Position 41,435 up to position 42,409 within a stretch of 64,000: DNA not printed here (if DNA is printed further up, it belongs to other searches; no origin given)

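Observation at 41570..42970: Membrane protein followed by two tandem paralogous small ORFs sharing an APPPKK C-terminus, in a lower-GC islet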

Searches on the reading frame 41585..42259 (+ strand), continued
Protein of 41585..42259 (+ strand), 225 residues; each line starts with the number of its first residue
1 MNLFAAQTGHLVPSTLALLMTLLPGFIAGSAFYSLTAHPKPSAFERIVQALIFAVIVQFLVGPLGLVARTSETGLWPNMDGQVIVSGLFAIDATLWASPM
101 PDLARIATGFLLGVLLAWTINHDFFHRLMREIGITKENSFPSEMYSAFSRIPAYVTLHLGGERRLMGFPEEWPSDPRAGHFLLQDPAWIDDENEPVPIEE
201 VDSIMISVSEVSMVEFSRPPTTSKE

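Call 47: search_protein_families(library=pfam, alignment_id=A4, max_evalue=0.00001)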
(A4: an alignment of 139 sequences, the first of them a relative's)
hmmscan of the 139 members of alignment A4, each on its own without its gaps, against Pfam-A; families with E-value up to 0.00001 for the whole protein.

A. member 1, L005:1646-2074:- (143 aa): 0 families

B. families by the number of members that match (of 139 scanned): 132 families (the first 25 are shown)
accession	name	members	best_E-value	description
PF04909.20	Amidohydro_2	7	2.6e-26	Amidohydrolase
PF04321.23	RmlD_sub_bind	3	2.4e-97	RmlD substrate binding domain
PF01370.27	Epimerase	3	4.7e-27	NAD dependent epimerase/dehydratase family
PF16363.11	GDP_Man_Dehyd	3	1e-14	GDP-mannose 4,6 dehydratase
PF01073.25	3Beta_HSD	3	2.9e-11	3-beta hydroxysteroid dehydrogenase/isomerase family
PF02719.21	Polysacc_synt_2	3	1.3e-09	Polysaccharide biosynthesis protein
PF07993.18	NAD_binding_4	3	1.8e-09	Male sterility protein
PF00496.27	SBP_bac_5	2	4.6e-82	Bacterial extracellular solute-binding proteins, family 5 Middle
PF00023.36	Ank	2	5.5e-73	Ankyrin repeat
PF13561.12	adh_short_C2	2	1.4e-65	Enoyl-(Acyl carrier protein) reductase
PF12796.13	Ank_2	2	4.8e-60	Ankyrin repeats (3 copies)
PF00106.31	adh_short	2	4.2e-59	short chain dehydrogenase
PF13637.12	Ank_4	2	6.1e-52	Ankyrin repeats (many copies)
PF13378.12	MR_MLE_C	2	6.4e-51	Enolase C-terminal domain-like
PF00005.33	ABC_tran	2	3.5e-49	ABC transporter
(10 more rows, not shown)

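Call 48: search_protein_families(library=padloc, alignment_id=A3, max_evalue=1e-8)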
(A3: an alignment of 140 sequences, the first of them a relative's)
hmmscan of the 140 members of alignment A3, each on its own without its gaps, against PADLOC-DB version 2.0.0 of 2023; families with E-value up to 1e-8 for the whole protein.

A. member 1, L005:909-1526:- (206 aa): 2 families
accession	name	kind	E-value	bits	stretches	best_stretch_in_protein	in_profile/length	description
PDLC04783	PDC-M72A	-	8.3e-17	59.5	1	60-198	247-382/392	-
PDLC02908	Ankyrin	-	8.8e-09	32.2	0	77-188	736-844/880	-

B. families by the number of members that match (of 140 scanned): 98 families (the first 25 are shown)
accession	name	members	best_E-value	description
PDLC04999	PDC-S33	2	5e-120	-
PDLC04783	PDC-M72A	2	6.2e-67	-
PDLC02908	Ankyrin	2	1.2e-40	-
PDLC04135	mad3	2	1.6e-33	mads_3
PDLC02980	AriA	2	3.5e-21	-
PDLC03598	REase_MTase_IIG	1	2.1e-257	Type IIG restriction enzyme-methyltransferase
PDLC04960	PDC-S21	1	2.8e-129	-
PDLC03963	SoFic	1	1.5e-102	-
PDLC03442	REase_II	1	2.2e-88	Type II restriction enzyme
PDLC04961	PDC-S21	1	7.3e-78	-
PDLC03627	REase_MTase_IIG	1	7.5e-62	Type IIG restriction enzyme-methyltransferase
PDLC03599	REase_MTase_IIG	1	2.6e-59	Type IIG restriction enzyme-methyltransferase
PDLC05061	PDC-S65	1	1.8e-49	-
PDLC03419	REase_II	1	2.7e-45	Type II restriction enzyme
PDLC00731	Effector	1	1e-44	TIR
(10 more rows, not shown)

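Call 49: search_protein_families(library=padloc, alignment_id=A4, max_evalue=1e-8)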
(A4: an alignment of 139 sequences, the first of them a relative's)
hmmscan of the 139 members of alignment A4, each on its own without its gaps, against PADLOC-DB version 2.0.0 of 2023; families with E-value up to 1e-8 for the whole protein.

A. member 1, L005:1646-2074:- (143 aa): 0 families

B. families by the number of members that match (of 139 scanned): 116 families (the first 25 are shown)
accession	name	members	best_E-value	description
PDLC04135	mad3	3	5.4e-33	mads_3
PDLC02643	DrmMI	2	1.8e-70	DrmMI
PDLC04783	PDC-M72A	2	1.4e-60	-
PDLC02644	DrmMI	2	3.2e-38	DrmMI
PDLC04134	mad2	2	8.7e-22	mads_2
PDLC02980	AriA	2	2.2e-16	-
PDLC02529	PglX|PglXI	2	6e-16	PglX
PDLC04140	mad8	2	8.3e-12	mads_8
PDLC02914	ATPase-Toprim_I-B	2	1.5e-11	-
PDLC03627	REase_MTase_IIG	1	9.5e-267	Type IIG restriction enzyme-methyltransferase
PDLC03612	REase_MTase_IIG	1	3.6e-136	Type IIG restriction enzyme-methyltransferase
PDLC01995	RtcR_PspF2--CARF_AAA_HTH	1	6.8e-112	-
PDLC03599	REase_MTase_IIG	1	9.7e-112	Type IIG restriction enzyme-methyltransferase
PDLC05048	PDC-S58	1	7.2e-88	-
PDLC03596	REase_MTase_IIG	1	1.9e-87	Type IIG restriction enzyme-methyltransferase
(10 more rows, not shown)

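Call 59: search_dna_similar(query=window:41585-42259:+, collection=plasmids, mode=protein, max_rows=25)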
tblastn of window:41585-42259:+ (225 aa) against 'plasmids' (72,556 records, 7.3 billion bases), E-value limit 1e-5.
Records with a match: 1; places in all: 1; records where one place covers at least 80% of the query: 0.
Best place of each record, by identity: <60% 1.
By first word of the organism name: Paludisphaera 1.
By predicted mobility (MOB-suite, as given by PLSDB): non-mobilizable 1.
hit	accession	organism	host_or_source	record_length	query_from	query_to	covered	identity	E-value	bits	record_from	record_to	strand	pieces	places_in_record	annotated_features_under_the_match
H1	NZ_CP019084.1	Paludisphaera borealis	-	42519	18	194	79%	39.2%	2e-33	134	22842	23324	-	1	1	DUF6338 family protein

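Call 60: search_dna_similar(query=window:41585-42259:+, collection=phages, mode=protein, max_rows=15)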
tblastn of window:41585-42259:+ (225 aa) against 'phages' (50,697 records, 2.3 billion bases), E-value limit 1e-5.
No match.

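Call 61: get_annotated_region(hit=H1, flank=4000)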
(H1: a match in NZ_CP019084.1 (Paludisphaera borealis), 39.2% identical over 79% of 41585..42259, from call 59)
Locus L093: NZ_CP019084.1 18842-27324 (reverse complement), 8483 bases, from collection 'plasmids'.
description: Paludisphaera borealis strain PX4 plasmid PALBO2, complete sequence
organism: Paludisphaera borealis (NCBI taxid 1387353)
taxonomy: Bacteria; Planctomycetota; Planctomycetia; Isosphaerales; Isosphaeraceae; Paludisphaera; Paludisphaera borealis
host: -; source: -; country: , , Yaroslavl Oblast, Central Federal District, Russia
typing (MOB-suite, as given by PLSDB): non-mobilizable
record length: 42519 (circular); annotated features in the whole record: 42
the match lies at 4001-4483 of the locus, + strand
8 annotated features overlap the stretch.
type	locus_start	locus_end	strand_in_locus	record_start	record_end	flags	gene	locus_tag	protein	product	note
CDS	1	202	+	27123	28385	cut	-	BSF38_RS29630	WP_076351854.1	Y-family DNA polymerase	-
CDS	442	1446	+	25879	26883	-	-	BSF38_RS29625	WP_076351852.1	ATP-binding protein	-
CDS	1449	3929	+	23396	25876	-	-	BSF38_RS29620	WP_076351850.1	S8 family peptidase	-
CDS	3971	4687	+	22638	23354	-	-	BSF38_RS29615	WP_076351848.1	DUF6338 family protein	-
CDS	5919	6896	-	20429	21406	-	-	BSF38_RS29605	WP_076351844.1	tyrosine-type recombinase/integrase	GO:0015074 - DNA integration [Evidence IEA]; GO:0006310 - DNA recombination [Evidence IEA]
CDS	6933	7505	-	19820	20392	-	-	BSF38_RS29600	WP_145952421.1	hypothetical protein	-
CDS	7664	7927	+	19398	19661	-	-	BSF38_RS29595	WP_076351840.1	type II toxin-antitoxin system ParD family antitoxin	GO:0051983 - regulation of chromosome segregation [Evidence IEA]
CDS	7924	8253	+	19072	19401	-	-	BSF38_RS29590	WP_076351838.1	type II toxin-antitoxin system RelE/ParE family toxin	GO:0030541 - plasmid partitioning [Evidence IEA]; GO:0051290 - protein heterotetramerization [Evidence IEA]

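Call 76: fold_search(model_id=the predicted structure, library=viral)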
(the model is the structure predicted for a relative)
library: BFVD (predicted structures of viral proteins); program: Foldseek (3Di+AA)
matches with E <= 10: 389; with E <= 0.001: 5
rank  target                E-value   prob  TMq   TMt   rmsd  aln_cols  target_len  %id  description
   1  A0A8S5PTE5            4.2e-06  1.00  0.34  0.37  10.4       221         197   14  Uncharacterized protein [Siphoviridae sp. ct96x5]
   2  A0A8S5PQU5            1.4e-04  1.00  0.26  0.36  15.4       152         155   18  Uncharacterized protein [Siphoviridae sp. ct96x5]
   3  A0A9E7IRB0            5.4e-04  1.00  0.24  0.49  14.0       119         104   14  (no name in the UniProt tables at hand)
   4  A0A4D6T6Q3            7.6e-04  1.00  0.27  0.67   4.0        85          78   18  RNA binding protein [Gordonia phage Reyja]
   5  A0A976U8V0            9.0e-04  1.00  0.25  0.56   6.2       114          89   19  (no name in the UniProt tables at hand)
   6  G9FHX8                1.2e-03  1.00  0.27  0.60   6.5       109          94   14  (no name in the UniProt tables at hand)
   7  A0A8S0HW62            2.1e-03  1.00  0.26  0.66   3.7        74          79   19  (no name in the UniProt tables at hand)
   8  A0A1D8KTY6            4.4e-03  1.00  0.24  0.42   8.9        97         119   15  Uncharacterized protein [Synechococcus phage S-CAM7]
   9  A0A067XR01            4.6e-03  1.00  0.24  0.29  11.5       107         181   14  (no name in the UniProt tables at hand)
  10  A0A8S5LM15            5.2e-03  1.00  0.24  0.56   5.1        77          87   16  Putative KleE stable inheritance protein [Siphoviridae sp. ctvok7]
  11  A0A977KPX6            6.1e-03  1.00  0.23  0.68   3.7        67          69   13  Uncharacterized protein [Arthrobacter phage Shambre1]
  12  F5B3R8                6.5e-03  1.00  0.22  0.34   8.4        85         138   15  (no name in the UniProt tables at hand)
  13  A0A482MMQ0            6.9e-03  1.00  0.22  0.43   6.0        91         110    9  Uncharacterized protein [Burkholderia phage BcepSauron]
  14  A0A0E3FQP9            7.2e-03  1.00  0.27  0.43   4.6        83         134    8  Methylamine utilization protein [Synechococcus phage ACG-2014f]
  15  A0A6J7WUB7            7.7e-03  1.00  0.23  0.49   4.7        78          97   12  Uncharacterized protein [uncultured Caudovirales phage]
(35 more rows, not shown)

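Call 78: find_encoding_contigs(protein=P0001, flank=3000, max_places=2)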
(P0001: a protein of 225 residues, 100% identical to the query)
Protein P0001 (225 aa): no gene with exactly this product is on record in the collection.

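Call 81: search_solved_structures(query=A2, max_evalue=1)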
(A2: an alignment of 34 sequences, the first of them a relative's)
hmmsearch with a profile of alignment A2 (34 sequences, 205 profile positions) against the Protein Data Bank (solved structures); distinct sequences matched with E-value up to 1: 0.
